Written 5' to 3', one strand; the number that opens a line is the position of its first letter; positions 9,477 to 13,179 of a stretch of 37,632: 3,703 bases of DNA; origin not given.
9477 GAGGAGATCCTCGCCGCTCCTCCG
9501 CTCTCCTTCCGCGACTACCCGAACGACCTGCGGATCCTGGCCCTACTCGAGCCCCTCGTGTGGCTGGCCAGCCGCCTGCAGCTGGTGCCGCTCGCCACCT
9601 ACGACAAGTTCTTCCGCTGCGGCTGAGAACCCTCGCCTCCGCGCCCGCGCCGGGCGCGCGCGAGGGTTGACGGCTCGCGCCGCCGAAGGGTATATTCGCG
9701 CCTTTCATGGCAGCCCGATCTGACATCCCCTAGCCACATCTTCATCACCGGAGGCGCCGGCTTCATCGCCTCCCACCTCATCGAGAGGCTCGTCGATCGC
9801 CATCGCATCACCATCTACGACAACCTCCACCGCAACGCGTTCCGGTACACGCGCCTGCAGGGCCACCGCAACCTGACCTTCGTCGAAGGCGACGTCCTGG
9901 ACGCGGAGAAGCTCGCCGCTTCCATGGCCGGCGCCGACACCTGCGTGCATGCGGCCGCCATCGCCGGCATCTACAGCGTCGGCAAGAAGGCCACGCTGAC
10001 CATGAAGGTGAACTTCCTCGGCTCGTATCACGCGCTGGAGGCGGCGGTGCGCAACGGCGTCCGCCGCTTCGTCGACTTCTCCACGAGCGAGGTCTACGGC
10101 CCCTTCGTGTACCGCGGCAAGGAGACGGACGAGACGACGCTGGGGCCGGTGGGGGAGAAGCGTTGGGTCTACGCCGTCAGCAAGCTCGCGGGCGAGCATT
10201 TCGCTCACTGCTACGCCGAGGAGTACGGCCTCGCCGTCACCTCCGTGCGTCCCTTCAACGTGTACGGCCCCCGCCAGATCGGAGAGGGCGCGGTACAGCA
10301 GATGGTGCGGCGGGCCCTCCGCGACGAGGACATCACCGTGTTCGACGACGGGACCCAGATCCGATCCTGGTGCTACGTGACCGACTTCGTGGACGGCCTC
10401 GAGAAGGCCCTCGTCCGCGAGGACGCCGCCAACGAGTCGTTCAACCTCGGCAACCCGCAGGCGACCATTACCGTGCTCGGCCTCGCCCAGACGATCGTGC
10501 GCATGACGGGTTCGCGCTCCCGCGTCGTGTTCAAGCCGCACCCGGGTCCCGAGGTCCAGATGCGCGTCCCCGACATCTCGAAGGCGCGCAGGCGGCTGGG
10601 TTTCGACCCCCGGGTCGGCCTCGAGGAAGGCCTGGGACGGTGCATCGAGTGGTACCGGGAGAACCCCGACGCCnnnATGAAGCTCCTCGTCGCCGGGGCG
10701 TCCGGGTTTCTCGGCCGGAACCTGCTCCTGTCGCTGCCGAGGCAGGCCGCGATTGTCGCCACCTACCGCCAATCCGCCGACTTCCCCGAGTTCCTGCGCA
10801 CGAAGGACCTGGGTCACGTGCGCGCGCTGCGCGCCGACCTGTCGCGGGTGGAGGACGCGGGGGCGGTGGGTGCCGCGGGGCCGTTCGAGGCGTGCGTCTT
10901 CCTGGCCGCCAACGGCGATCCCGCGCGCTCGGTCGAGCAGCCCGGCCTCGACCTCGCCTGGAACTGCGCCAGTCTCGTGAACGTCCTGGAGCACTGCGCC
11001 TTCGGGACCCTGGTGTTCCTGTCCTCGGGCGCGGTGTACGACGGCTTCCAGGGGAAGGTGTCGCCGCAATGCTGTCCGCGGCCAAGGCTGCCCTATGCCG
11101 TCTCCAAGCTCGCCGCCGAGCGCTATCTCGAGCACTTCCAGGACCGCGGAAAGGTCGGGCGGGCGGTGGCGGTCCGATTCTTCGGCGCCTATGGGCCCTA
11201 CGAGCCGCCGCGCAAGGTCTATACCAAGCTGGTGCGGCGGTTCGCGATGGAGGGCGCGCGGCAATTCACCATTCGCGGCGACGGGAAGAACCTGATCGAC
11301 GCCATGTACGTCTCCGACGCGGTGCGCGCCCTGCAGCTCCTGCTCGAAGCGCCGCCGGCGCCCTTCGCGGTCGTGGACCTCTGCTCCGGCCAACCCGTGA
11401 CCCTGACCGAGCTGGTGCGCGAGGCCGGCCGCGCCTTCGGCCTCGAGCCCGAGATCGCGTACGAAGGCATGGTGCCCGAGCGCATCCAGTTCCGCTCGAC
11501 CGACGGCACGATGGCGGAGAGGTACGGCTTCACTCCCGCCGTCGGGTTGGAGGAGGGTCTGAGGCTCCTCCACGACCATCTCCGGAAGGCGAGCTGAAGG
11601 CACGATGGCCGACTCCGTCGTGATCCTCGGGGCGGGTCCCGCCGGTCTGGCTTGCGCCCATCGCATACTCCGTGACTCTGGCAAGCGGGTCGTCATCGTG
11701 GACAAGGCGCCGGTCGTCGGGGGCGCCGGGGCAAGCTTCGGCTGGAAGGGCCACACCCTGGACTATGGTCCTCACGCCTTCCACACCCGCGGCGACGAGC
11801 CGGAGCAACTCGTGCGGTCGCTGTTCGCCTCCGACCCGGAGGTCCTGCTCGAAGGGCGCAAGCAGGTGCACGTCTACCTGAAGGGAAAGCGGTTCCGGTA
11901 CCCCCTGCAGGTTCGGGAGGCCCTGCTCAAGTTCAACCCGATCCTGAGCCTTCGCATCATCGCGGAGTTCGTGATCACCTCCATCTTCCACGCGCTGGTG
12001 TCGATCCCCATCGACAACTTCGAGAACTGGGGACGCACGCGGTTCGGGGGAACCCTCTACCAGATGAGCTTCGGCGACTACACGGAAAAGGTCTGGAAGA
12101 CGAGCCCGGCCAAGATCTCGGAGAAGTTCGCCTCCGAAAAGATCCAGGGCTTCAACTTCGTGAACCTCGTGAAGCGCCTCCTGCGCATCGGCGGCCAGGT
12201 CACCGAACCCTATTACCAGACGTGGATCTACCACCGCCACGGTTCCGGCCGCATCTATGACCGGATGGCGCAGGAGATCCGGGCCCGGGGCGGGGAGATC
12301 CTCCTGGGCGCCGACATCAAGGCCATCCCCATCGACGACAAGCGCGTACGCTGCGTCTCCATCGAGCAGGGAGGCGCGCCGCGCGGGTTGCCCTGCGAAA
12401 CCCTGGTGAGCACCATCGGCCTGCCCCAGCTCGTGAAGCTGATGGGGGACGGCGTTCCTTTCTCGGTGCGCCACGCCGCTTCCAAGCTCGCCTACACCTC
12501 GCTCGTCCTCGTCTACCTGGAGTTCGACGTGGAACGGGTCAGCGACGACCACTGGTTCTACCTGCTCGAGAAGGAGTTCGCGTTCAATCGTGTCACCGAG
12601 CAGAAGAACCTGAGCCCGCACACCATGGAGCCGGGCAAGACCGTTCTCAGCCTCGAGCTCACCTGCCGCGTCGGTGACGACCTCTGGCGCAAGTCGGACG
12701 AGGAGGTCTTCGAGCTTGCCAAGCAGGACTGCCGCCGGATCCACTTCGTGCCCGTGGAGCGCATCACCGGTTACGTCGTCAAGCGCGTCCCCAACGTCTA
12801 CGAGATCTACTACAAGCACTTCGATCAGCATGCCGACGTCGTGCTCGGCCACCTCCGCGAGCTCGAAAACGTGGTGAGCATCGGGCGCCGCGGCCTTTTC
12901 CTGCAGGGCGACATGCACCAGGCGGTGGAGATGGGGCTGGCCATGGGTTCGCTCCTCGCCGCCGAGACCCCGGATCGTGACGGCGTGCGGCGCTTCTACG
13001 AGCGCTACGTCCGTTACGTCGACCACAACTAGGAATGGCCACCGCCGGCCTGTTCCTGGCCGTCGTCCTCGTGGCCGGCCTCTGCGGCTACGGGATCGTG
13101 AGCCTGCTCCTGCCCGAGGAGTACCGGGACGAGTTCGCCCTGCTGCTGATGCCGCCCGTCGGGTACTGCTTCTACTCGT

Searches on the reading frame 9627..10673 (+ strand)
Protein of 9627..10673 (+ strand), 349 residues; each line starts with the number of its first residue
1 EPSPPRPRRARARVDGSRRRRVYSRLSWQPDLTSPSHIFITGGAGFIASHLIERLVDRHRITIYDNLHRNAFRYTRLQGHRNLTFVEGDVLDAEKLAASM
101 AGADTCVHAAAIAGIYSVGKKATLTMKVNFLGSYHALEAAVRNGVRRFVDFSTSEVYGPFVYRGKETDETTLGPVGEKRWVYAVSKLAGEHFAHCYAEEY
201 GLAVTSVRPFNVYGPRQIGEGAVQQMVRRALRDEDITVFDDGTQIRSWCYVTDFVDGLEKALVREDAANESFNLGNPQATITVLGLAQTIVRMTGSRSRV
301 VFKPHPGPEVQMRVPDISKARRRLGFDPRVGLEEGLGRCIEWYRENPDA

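Call 11: search_protein_families(library=pfam, proteins=[window:9627-10673:+], max_evalue=0.001)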
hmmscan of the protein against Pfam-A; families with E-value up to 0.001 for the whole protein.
window:9627-10673:+ (349 aa): 7 families
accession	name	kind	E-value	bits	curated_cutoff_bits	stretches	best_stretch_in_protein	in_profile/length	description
PF01370.27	Epimerase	-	5.7e-54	183.5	20.9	1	38-275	1-240/240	NAD dependent epimerase/dehydratase family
PF16363.11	GDP_Man_Dehyd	-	2.2e-43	149.5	27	1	39-336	1-329/332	GDP-mannose 4,6 dehydratase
PF01073.25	3Beta_HSD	-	3.5e-21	75.9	22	1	40-253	2-220/280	3-beta hydroxysteroid dehydrogenase/isomerase family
PF13460.12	NAD_binding_10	-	2.9e-14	53.8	27.2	1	42-211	1-145/184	NAD(P)H-binding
PF04321.23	RmlD_sub_bind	-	2e-13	50.5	27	1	37-298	2-235/287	RmlD substrate binding domain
PF02719.21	Polysacc_synt_2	-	1.1e-11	44.9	20.2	1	38-159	1-134/293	Polysaccharide biosynthesis protein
PF07993.18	NAD_binding_4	-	1.4e-09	37.9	20.1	1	40-225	1-220/258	Male sterility protein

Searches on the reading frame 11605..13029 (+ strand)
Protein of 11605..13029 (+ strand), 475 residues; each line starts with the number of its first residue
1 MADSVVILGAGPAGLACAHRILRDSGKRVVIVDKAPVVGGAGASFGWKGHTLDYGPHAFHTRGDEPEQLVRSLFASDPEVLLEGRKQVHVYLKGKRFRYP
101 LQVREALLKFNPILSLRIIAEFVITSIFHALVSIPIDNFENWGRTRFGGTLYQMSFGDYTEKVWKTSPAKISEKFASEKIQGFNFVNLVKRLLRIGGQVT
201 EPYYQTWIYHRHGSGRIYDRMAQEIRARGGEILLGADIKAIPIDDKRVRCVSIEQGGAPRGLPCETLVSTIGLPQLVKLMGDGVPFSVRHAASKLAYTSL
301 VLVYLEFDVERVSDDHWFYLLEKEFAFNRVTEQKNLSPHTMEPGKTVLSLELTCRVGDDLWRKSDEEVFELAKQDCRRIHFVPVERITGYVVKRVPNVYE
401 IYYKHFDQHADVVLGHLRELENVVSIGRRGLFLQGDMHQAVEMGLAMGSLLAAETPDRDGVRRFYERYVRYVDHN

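Call 4: search_protein_families(library=pfam, proteins=[window:11605-13029:+], max_evalue=0.01)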
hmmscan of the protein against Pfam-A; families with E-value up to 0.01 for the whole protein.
window:11605-13029:+ (475 aa): 13 families
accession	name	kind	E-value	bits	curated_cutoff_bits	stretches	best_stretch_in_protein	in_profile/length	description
PF01593.30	Amino_oxidase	-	8.7e-18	65.3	19.8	1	13-395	2-380/443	Flavin containing amine oxidoreductase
PF13450.12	NAD_binding_8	-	2.7e-15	56.8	21.9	1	7-66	1-59/68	NAD(P)-binding Rossmann-like domain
PF01266.30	DAO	-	1.4e-08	35.2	27.9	1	5-295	2-231/353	FAD dependent oxidoreductase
PF12831.13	FAD_oxidored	-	2.9e-07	30.6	27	1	5-44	2-40/416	FAD dependent oxidoreductase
PF00890.30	FAD_binding_2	-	6.9e-07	29.2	20.4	1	5-47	2-44/414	FAD binding domain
PF07992.20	Pyr_redox_2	-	2.4e-06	27.6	26.1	1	4-36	2-33/291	Pyridine nucleotide-disulphide oxidoreductase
PF03486.20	HI0933_like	-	4.9e-06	26.6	50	1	4-39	2-36/244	HI0933-like protein Rossmann domain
PF01946.23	Thi4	-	0.00043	20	26.2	1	4-43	19-57/235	Thi4 family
PF03275.19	GLF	-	0.00094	19.4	26.3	0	292-356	98-160/203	UDP-galactopyranose mutase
PF01494.25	FAD_binding_3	-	0.0013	18.5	22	1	4-35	3-33/349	FAD binding domain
PF05834.18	Lycopene_cycl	-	0.0017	17.9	23.4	1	5-48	2-45/380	Lycopene cyclase protein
PF13738.12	Pyr_redox_3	-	0.0019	17.9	30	1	6-38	1-33/305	Pyridine nucleotide-disulphide oxidoreductase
PF13454.12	NAD_binding_9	-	0.0048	17.3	21.8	0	6-70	1-69/155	FAD-NAD(P)-binding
